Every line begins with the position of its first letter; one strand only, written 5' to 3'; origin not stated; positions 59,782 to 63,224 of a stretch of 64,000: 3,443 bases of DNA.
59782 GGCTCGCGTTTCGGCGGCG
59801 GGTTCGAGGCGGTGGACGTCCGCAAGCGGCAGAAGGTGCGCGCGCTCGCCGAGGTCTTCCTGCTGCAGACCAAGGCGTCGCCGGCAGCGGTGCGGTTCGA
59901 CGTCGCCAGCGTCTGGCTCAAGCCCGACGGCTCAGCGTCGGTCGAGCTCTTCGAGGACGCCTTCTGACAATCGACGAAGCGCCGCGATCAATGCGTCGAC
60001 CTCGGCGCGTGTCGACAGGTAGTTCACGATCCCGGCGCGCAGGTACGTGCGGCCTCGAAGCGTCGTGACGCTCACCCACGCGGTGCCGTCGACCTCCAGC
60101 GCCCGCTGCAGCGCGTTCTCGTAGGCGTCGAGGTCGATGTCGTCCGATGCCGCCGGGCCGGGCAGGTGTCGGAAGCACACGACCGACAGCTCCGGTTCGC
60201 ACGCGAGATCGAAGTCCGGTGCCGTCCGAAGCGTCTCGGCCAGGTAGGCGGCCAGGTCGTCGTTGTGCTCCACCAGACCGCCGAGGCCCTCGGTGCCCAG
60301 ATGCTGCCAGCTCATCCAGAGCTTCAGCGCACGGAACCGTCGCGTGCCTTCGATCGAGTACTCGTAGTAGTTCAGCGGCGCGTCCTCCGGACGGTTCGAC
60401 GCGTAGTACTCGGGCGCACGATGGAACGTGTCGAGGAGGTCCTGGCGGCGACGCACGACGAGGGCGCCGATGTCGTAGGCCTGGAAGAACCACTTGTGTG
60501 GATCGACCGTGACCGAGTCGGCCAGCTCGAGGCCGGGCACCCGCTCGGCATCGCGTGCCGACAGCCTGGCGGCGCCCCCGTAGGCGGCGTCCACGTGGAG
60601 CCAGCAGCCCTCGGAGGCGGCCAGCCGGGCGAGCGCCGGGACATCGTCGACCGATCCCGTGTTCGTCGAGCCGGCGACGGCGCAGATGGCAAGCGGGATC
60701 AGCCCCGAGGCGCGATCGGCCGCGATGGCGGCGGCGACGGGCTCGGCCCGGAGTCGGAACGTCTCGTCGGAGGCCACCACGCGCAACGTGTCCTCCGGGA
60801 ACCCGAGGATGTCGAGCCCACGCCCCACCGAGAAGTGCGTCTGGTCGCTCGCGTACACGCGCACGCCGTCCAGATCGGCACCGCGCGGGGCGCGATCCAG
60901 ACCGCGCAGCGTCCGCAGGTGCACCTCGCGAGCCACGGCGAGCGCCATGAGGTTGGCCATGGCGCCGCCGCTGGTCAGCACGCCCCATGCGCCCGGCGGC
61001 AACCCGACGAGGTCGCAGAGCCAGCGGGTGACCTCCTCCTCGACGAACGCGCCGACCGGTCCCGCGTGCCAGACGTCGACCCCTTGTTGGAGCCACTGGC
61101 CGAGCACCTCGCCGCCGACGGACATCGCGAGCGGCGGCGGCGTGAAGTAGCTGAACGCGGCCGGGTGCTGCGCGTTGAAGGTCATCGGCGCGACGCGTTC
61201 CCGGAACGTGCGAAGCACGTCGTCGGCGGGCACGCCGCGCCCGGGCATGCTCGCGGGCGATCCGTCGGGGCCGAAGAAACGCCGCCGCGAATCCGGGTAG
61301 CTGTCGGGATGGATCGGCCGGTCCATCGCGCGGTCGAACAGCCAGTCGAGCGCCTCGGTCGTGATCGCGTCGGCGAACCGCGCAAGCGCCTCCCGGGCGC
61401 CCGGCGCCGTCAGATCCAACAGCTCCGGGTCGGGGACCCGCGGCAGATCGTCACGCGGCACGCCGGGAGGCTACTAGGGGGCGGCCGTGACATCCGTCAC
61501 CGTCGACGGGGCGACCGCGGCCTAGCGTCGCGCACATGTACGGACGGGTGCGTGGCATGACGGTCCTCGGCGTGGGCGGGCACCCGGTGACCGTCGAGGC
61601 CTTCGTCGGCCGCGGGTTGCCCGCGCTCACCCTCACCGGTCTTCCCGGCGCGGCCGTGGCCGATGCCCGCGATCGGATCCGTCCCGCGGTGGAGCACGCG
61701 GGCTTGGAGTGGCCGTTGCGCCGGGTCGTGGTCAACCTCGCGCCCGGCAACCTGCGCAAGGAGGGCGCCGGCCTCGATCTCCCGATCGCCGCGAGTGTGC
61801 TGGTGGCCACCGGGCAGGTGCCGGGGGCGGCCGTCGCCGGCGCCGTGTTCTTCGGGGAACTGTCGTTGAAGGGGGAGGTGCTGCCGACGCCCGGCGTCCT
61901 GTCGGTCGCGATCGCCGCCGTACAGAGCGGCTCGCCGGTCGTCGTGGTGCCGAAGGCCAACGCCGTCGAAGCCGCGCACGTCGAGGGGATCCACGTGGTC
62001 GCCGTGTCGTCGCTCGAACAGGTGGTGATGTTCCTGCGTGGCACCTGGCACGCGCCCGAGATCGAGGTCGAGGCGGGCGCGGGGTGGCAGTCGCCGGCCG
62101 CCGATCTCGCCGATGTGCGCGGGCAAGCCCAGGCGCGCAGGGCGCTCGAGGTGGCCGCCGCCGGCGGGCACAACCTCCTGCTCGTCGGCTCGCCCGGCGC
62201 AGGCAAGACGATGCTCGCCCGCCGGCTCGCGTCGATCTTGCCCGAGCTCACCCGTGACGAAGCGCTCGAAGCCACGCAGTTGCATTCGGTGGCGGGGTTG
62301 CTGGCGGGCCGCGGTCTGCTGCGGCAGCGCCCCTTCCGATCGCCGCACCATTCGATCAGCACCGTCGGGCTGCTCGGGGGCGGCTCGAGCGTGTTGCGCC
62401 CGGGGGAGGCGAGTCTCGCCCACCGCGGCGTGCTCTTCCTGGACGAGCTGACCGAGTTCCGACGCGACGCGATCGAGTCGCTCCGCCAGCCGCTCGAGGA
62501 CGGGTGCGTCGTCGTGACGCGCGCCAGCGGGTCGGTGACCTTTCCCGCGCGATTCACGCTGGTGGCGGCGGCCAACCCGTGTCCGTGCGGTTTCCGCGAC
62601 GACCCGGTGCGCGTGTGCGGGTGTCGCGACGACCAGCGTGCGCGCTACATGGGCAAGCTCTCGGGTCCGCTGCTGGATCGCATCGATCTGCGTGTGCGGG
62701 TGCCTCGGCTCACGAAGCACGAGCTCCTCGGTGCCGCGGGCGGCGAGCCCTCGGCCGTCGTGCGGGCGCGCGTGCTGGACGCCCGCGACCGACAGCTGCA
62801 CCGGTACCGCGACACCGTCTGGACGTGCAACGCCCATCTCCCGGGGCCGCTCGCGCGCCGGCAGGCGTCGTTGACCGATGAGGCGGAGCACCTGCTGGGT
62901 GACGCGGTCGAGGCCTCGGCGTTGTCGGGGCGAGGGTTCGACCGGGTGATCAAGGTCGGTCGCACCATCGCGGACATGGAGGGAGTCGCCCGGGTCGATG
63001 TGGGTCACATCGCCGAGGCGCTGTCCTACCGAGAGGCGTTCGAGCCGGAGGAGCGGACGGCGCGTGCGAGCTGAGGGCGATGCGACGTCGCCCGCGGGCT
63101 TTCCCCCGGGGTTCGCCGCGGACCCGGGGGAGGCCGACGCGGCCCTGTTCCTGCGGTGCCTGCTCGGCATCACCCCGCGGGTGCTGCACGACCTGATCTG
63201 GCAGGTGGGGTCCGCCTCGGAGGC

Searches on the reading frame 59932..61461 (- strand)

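Call 52: search_protein_families(library=pfam, proteins=[window:59932-61461:-], max_evalue=0.001)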
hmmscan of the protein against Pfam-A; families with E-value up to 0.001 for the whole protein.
window:59932-61461:- (509 aa): 2 families
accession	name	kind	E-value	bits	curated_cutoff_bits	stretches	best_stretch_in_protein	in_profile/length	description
PF00282.25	Pyridoxal_deC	-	1.4e-64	218.6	27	1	69-431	9-373/375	Pyridoxal-dependent decarboxylase conserved domain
PF00266.25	Aminotran_5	-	0.00036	20.1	21.5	0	260-491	144-371/371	Aminotransferase class-V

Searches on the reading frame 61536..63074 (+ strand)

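Call 52: search_protein_families(library=pfam, proteins=[window:61536-63074:+], max_evalue=0.001)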
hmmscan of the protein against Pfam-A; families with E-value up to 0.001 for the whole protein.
window:61536-63074:+ (512 aa): 11 families
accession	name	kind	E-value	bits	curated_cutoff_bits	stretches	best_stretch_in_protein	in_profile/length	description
PF01078.27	Mg_chelatase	-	1e-90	303.1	20.3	1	190-396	1-206/207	Magnesium chelatase, subunit ChlI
PF13541.12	ChlI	-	6.8e-32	110.4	27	1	20-142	1-121/121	Subunit ChlI of Mg-chelatase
PF13335.12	Mg_chelatase_C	-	2e-27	96.1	26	1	403-499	1-94/94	Magnesium chelatase, subunit ChlI C-terminal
PF07728.20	AAA_5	-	3.2e-10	40.6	22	1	213-350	1-125/139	AAA domain (dynein-related subfamily)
PF00493.29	MCM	-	1.2e-09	38.1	23.3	1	285-353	110-178/224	MCM P-loop domain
PF05362.19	Lon_C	-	2.6e-08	34.1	21.1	1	3-163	28-198/205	Lon protease (S16) C-terminal proteolytic domain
PF00158.32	Sigma54_activat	-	4.2e-05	23.7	20.2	0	285-347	82-142/168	Sigma-54 interaction domain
PF13401.12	AAA_22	-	9.8e-05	23.1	27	0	213-244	7-37/130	AAA domain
PF13191.12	AAA_16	-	0.00012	23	32.6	1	199-266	11-83/167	AAA ATPase domain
PF05496.18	RuvB_N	-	0.00017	21.8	27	0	192-234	7-56/159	Holliday junction DNA helicase RuvB P-loop domain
PF00004.35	AAA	-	0.00095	20.1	21.2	0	214-235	1-22/131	ATPase family associated with various cellular activities (AAA)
